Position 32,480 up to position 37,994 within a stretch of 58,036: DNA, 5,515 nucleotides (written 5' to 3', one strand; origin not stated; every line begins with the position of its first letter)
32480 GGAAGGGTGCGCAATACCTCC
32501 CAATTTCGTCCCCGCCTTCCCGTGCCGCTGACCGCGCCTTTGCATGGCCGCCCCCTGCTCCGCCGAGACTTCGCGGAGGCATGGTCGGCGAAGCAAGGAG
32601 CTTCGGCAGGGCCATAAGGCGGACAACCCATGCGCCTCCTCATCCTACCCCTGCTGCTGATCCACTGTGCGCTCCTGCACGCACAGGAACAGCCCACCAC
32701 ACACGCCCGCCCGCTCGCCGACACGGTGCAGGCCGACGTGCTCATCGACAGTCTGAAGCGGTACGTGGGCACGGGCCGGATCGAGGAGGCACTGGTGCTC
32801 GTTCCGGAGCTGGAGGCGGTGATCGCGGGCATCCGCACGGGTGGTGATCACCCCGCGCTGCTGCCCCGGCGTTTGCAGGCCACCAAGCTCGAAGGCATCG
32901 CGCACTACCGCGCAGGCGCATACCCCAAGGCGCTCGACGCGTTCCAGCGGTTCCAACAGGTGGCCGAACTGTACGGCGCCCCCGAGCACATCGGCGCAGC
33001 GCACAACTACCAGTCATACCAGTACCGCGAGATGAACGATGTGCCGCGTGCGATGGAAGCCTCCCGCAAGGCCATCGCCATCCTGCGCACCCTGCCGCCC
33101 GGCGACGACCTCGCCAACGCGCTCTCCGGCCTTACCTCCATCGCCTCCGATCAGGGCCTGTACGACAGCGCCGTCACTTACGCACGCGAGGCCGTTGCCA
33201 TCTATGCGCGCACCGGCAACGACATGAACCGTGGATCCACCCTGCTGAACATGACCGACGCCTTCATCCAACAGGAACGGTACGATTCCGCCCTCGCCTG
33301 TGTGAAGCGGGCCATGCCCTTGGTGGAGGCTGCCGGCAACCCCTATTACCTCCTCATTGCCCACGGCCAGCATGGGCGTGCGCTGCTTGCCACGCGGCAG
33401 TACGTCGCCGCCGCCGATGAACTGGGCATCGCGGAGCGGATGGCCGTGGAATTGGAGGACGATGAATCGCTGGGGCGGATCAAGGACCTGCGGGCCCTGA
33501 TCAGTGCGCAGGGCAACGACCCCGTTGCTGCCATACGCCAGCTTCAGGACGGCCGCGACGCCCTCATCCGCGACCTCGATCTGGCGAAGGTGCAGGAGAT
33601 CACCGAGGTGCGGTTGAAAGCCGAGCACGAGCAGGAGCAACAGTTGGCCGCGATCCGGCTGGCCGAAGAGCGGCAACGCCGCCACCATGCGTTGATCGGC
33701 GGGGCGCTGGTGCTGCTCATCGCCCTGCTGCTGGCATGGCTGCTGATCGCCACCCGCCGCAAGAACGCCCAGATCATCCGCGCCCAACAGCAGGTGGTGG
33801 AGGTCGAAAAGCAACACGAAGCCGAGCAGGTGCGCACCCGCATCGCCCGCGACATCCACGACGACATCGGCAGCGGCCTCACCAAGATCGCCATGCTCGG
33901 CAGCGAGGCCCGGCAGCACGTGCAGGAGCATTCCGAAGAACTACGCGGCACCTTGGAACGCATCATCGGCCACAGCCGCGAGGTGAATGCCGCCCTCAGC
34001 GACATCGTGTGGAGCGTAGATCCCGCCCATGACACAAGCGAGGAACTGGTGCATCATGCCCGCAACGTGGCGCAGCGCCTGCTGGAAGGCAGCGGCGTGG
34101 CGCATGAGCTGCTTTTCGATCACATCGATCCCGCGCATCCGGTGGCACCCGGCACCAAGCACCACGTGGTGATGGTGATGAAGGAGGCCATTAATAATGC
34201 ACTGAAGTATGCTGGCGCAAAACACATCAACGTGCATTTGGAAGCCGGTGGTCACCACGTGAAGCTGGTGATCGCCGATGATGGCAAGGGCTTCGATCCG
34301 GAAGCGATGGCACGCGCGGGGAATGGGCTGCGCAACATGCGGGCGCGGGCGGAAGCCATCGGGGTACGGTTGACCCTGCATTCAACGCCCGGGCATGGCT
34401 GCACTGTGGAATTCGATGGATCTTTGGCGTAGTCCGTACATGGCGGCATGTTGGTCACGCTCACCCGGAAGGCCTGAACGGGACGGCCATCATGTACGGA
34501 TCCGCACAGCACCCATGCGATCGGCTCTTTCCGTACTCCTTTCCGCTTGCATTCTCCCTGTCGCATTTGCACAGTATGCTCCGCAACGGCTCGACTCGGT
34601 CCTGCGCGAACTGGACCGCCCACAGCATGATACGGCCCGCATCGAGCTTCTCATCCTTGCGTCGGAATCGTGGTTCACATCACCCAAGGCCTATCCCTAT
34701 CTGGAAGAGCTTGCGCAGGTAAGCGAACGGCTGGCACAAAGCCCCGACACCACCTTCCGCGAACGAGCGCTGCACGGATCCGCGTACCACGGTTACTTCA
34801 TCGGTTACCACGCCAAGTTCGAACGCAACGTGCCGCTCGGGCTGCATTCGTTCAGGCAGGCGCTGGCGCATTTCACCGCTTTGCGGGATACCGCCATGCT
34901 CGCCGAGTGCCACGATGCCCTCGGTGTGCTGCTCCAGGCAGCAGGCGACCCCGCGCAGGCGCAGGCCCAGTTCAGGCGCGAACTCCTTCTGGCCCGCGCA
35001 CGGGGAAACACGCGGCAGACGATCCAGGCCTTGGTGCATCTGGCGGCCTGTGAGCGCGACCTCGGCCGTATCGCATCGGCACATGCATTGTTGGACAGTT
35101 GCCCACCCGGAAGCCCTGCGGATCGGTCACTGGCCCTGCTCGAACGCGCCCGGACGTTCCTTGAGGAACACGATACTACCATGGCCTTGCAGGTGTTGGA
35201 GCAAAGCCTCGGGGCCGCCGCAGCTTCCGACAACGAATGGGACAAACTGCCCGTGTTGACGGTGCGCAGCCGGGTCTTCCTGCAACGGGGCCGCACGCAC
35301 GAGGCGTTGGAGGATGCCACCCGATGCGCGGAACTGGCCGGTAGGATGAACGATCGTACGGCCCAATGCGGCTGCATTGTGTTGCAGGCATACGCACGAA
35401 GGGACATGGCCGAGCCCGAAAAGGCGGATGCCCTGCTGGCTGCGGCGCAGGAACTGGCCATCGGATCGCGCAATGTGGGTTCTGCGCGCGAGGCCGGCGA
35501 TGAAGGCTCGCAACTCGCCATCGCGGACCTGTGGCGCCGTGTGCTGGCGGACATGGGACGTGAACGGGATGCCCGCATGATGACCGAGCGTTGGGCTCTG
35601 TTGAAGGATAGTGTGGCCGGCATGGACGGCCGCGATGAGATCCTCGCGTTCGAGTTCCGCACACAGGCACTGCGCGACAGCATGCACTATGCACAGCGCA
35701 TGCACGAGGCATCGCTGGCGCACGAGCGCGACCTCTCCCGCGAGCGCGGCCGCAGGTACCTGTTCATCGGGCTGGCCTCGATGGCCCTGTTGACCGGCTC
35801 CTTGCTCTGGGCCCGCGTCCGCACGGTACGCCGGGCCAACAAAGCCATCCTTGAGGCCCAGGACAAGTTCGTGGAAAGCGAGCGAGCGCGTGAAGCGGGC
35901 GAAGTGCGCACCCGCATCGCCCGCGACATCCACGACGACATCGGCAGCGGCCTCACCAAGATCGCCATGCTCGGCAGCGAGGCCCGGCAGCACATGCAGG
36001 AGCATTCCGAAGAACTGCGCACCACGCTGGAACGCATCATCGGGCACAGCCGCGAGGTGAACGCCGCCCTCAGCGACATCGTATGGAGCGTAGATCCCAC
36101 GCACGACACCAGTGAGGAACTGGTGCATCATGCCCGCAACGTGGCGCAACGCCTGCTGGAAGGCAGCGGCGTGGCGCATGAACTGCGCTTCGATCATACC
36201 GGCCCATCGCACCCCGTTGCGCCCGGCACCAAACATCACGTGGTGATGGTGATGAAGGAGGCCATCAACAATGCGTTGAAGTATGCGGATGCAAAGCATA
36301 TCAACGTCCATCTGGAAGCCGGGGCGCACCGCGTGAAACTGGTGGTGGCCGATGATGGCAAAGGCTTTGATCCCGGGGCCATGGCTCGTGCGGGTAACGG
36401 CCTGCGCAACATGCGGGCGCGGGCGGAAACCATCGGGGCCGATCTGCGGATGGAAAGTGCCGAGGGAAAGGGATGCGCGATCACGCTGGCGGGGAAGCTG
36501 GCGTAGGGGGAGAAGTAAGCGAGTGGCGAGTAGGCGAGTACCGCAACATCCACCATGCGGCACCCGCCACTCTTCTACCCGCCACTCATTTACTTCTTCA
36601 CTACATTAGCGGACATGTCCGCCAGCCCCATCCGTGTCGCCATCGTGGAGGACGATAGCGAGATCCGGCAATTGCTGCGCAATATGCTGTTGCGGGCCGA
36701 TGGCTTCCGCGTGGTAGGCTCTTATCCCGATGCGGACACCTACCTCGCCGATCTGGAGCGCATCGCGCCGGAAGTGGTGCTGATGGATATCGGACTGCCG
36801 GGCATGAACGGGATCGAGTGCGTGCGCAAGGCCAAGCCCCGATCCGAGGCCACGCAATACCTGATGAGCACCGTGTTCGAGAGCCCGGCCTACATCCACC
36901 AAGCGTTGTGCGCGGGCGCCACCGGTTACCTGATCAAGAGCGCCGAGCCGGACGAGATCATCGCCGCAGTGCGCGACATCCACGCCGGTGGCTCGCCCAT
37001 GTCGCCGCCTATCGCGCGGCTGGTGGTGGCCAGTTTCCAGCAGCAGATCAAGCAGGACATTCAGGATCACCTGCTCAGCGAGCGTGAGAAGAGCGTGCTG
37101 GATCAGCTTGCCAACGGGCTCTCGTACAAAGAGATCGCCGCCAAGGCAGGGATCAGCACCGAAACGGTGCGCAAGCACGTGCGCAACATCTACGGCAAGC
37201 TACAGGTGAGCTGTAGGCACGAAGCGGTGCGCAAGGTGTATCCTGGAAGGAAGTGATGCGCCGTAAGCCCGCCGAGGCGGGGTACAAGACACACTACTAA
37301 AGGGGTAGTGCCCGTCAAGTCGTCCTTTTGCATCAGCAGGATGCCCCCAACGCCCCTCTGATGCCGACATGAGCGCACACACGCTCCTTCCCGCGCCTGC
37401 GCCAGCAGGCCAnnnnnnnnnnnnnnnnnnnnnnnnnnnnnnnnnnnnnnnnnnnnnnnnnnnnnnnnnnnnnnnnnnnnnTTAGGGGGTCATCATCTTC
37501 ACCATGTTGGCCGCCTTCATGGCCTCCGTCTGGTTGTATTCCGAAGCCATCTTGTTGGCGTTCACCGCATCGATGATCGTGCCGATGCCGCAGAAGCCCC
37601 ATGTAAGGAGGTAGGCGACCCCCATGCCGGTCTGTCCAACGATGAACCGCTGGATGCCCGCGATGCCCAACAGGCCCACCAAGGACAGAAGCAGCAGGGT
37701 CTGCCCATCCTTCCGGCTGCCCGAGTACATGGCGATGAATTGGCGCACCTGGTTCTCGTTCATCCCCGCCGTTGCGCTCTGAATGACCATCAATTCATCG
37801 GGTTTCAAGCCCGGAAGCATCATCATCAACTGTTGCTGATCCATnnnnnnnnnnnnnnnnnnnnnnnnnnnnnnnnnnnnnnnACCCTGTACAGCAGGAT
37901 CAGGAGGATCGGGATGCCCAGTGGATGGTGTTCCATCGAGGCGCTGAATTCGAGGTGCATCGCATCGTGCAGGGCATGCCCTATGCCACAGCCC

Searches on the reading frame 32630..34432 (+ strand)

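Call 10: search_protein_families(library=pfam, proteins=[window:32630-34432:+])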
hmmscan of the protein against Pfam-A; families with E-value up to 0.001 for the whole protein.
window:32630-34432:+ (600 aa): 8 families
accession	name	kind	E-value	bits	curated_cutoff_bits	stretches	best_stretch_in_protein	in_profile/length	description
PF13424.12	TPR_12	-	6.1e-14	52.4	30.1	2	160-233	1-76/77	Tetratricopeptide repeat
PF02518.31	HATPase_c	-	1.6e-12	48.2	26.4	1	511-595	4-105/111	Histidine kinase-, DNA gyrase B-, and HSP90-like ATPase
PF07730.19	HisKA_3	-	3.9e-08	34.1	24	1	402-465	2-65/68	Histidine kinase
PF13581.12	HATPase_c_2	-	5.1e-08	33.4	27.4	1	472-565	6-89/127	Histidine kinase-like ATPase domain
PF13374.12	TPR_10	-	1.2e-05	25.6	27.5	0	162-195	2-35/42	Tetratricopeptide repeat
PF00515.34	TPR_1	-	0.0002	21.5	27.8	0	89-107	8-26/34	Tetratricopeptide repeat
PF01261.30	AP_endonuc_2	-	0.00037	20.7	31.1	0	492-593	47-134/249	Xylose isomerase-like TIM barrel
PF13589.12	HATPase_c_3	-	0.00063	20.2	25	0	515-573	5-62/137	Histidine kinase-, DNA gyrase B-, and HSP90-like ATPase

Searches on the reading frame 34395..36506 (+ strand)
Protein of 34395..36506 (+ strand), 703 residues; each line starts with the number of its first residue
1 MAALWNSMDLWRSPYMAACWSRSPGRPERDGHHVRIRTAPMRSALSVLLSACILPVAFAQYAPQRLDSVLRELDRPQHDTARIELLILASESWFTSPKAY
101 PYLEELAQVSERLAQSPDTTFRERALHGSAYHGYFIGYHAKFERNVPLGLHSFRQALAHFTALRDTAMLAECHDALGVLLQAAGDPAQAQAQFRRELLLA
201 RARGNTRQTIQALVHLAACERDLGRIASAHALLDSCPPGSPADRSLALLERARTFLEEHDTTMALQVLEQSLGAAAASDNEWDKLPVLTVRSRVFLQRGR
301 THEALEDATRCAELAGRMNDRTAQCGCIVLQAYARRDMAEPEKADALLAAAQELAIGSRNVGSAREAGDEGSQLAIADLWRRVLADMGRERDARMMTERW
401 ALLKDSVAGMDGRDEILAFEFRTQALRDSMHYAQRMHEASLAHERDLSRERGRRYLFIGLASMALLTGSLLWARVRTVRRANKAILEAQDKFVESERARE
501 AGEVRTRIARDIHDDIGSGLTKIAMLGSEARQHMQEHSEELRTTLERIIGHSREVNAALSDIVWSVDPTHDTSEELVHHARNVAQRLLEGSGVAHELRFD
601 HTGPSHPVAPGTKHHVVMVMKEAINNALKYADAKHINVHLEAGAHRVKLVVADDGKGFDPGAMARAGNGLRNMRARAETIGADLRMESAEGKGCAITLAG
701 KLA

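Call 10: search_protein_families(library=pfam, proteins=[window:34395-36506:+])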
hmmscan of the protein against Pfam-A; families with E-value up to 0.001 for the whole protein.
window:34395-36506:+ (703 aa): 6 families
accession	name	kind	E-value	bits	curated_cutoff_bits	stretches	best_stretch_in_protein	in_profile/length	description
PF02518.31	HATPase_c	-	5.5e-11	43.3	26.4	1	614-698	4-105/111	Histidine kinase-, DNA gyrase B-, and HSP90-like ATPase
PF07730.19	HisKA_3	-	6.9e-08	33.4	24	1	505-568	2-65/68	Histidine kinase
PF13581.12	HATPase_c_2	-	2.7e-07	31.1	27.4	1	575-668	6-89/127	Histidine kinase-like ATPase domain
PF13424.12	TPR_12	-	2.2e-06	28.2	30.1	1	175-233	8-68/77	Tetratricopeptide repeat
PF17874.7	TPR_MalT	-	4.5e-05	23.3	45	1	155-356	105-311/336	MalT-like TPR region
PF13589.12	HATPase_c_3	-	0.00057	20.4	25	0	618-676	5-62/137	Histidine kinase-, DNA gyrase B-, and HSP90-like ATPase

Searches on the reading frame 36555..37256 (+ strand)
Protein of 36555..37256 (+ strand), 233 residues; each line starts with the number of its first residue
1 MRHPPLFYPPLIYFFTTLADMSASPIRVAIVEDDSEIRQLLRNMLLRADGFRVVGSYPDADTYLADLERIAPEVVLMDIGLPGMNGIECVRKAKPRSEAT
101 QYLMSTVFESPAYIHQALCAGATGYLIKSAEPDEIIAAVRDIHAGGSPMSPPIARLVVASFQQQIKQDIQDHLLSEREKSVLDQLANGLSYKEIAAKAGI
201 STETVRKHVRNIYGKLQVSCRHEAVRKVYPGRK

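Call 34: search_protein_families(library=pfam, proteins=[window:36555-37256:+])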
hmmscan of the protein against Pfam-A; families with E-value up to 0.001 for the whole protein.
window:36555-37256:+ (233 aa): 6 families
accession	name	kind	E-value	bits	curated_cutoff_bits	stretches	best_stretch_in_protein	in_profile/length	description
PF00072.30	Response_reg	-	8.5e-22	77.9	30.2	1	28-140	1-111/111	Response regulator receiver domain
PF00196.25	GerE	-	2.2e-16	59.6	23.5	1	173-227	2-56/57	Bacterial regulatory proteins, luxR family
PF04545.22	Sigma70_r4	-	7e-06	25.9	24.1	1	174-216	5-48/50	Sigma-70, region 4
PF08281.18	Sigma70_r4_2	-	3.5e-05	23.8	25.7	1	174-211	11-49/54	Sigma-70, region 4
PF13518.12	HTH_28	-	0.00033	21.1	25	1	181-210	5-34/52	Helix-turn-helix domain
PF13384.12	HTH_23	-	0.00062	19.9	24.6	0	181-210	10-39/50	Homeodomain-like domain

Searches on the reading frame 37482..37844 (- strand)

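Call 34: search_protein_families(library=pfam, proteins=[window:37482-37844:-])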
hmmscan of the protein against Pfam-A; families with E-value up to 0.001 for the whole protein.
window:37482-37844:- (120 aa): 1 family
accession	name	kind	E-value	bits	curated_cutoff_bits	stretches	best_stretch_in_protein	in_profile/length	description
PF05154.21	TM2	-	2.5e-11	44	27.9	1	49-94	7-51/51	TM2 domain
